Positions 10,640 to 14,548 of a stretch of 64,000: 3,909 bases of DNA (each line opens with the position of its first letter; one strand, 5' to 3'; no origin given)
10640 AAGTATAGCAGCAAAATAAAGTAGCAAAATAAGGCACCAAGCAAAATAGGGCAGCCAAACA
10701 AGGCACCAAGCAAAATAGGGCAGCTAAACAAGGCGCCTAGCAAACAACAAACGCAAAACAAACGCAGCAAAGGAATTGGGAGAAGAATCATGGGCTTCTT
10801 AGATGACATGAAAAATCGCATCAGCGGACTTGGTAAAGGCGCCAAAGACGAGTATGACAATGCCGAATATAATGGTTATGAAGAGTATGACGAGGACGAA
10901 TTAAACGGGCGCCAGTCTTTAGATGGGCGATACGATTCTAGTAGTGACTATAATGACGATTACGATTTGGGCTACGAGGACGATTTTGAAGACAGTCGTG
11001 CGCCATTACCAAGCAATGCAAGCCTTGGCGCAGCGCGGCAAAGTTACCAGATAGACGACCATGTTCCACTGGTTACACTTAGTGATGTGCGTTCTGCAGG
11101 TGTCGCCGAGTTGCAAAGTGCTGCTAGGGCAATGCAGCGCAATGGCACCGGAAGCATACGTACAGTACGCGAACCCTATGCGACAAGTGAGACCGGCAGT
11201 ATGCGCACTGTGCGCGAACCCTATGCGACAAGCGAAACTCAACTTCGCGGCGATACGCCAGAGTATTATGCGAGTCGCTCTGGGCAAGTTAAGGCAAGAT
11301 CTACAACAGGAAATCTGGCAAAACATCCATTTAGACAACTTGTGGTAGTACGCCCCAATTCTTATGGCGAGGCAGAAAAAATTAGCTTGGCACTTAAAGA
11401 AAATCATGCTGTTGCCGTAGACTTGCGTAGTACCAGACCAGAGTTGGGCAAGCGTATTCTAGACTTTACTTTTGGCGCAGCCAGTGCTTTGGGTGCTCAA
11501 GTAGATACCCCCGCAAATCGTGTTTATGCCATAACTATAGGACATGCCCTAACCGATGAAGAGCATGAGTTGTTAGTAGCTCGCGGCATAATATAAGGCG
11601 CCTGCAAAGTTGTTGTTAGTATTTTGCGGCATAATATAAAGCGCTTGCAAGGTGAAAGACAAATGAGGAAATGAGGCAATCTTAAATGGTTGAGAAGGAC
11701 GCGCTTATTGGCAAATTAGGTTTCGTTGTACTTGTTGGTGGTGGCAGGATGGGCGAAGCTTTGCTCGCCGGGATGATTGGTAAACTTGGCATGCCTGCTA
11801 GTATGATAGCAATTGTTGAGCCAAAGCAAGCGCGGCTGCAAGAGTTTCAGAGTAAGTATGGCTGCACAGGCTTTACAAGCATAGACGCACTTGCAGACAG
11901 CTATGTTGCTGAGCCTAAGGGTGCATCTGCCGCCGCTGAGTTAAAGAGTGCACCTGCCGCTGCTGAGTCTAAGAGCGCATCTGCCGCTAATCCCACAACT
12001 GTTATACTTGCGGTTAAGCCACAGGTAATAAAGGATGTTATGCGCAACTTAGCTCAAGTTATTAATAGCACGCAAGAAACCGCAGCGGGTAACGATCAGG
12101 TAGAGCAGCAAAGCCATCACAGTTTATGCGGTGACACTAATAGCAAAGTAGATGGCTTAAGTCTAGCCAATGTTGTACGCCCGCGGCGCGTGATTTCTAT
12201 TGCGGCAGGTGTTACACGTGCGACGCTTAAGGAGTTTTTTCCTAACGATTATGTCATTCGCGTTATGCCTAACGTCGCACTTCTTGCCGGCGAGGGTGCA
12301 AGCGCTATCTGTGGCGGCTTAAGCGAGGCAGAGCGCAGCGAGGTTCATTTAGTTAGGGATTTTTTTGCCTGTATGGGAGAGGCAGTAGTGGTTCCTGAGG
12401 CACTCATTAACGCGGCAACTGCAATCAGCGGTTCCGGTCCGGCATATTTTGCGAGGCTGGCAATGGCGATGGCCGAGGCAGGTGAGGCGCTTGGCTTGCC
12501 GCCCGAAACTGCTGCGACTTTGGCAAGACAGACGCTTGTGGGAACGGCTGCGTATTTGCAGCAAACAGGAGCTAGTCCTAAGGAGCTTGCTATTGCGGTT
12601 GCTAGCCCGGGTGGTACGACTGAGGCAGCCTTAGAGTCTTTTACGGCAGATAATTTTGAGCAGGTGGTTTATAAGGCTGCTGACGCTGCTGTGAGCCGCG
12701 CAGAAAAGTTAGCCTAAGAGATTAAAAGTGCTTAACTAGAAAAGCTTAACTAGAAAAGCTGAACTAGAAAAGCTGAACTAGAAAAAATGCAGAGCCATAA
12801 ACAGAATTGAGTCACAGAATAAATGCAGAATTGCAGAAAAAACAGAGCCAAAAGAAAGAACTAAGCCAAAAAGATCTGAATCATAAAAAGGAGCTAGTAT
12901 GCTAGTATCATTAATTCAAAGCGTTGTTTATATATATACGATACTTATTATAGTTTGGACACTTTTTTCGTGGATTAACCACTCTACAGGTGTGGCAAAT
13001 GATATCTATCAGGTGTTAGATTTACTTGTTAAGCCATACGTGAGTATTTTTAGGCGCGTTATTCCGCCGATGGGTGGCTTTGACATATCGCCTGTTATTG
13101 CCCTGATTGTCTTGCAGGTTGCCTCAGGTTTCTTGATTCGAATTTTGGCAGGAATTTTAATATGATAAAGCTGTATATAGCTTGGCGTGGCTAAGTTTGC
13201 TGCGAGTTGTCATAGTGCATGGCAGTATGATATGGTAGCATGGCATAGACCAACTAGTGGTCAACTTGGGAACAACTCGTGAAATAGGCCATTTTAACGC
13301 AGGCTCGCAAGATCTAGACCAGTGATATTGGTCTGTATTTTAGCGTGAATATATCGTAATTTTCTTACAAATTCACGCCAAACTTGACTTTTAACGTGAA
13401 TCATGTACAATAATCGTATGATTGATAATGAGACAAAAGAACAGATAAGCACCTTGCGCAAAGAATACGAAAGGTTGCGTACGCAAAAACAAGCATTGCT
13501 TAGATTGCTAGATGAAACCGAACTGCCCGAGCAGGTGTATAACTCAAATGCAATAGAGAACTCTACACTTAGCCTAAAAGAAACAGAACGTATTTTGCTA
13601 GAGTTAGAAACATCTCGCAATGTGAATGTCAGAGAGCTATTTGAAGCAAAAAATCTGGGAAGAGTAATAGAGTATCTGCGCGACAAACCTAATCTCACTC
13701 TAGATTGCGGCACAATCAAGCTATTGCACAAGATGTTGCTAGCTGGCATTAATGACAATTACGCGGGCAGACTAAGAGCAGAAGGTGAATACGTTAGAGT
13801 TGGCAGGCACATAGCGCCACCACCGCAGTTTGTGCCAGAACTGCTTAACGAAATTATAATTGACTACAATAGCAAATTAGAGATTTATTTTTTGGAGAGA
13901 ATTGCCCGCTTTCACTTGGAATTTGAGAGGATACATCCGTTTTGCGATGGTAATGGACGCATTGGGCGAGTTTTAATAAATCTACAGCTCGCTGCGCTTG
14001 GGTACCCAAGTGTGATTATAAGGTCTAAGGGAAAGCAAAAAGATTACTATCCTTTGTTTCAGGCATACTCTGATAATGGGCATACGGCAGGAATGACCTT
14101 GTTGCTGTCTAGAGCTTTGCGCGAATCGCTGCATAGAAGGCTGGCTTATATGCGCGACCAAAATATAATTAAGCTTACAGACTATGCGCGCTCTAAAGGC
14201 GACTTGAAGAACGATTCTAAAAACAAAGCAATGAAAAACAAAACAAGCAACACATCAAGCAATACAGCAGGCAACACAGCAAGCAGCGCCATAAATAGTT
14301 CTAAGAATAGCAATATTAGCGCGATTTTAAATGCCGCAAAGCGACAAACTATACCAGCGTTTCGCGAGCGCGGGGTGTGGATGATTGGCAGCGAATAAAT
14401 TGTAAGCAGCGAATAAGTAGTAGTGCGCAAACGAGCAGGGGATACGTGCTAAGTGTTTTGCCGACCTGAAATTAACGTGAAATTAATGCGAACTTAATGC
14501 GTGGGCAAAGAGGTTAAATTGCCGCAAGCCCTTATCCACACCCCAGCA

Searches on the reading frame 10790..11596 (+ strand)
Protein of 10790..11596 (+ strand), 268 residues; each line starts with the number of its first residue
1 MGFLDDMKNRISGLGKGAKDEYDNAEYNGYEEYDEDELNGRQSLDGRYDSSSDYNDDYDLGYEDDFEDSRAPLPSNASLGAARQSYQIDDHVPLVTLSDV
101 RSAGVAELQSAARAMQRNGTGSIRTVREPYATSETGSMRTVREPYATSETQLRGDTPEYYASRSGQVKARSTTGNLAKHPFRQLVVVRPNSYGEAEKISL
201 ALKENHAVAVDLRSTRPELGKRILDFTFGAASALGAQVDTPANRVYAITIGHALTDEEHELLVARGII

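Call 8: search_protein_families(library=pfam, proteins=[window:10790-11596:+], max_evalue=0.00001)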
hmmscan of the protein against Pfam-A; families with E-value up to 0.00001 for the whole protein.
window:10790-11596:+ (268 aa): 1 family
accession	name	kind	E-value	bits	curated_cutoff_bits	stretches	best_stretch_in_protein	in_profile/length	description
PF04472.17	SepF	-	2.4e-12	47.3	27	1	185-249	2-66/72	Cell division protein SepF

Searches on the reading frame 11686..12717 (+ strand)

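Call 8: search_protein_families(library=pfam, proteins=[window:11686-12717:+], max_evalue=0.00001)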
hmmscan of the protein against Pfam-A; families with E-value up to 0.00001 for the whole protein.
window:11686-12717:+ (343 aa): 2 families
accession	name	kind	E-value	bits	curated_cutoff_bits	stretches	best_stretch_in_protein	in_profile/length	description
PF14748.11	P5CR_dimer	-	5.6e-31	107.4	25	1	238-342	1-105/105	Pyrroline-5-carboxylate reductase dimerisation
PF03807.23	F420_oxidored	-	2e-07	32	21.6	1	15-122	3-79/94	NADP oxidoreductase coenzyme F420-dependent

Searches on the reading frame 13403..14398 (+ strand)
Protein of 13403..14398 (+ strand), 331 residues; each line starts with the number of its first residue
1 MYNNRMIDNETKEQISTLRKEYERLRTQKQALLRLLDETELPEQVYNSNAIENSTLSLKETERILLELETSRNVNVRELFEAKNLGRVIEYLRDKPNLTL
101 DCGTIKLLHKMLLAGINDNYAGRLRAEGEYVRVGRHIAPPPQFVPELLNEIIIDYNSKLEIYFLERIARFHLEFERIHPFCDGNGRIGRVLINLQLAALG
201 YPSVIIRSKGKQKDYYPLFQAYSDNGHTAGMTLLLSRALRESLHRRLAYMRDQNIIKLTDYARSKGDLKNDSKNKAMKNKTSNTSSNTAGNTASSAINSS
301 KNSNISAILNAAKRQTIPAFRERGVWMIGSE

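Call 8: search_protein_families(library=pfam, proteins=[window:13403-14398:+], max_evalue=0.00001)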
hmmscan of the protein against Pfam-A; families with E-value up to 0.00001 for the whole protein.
window:13403-14398:+ (331 aa): 1 family
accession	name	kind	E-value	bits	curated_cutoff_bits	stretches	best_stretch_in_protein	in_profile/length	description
PF02661.23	Fic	-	6.7e-21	75.4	24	1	100-196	2-93/93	Fic/DOC family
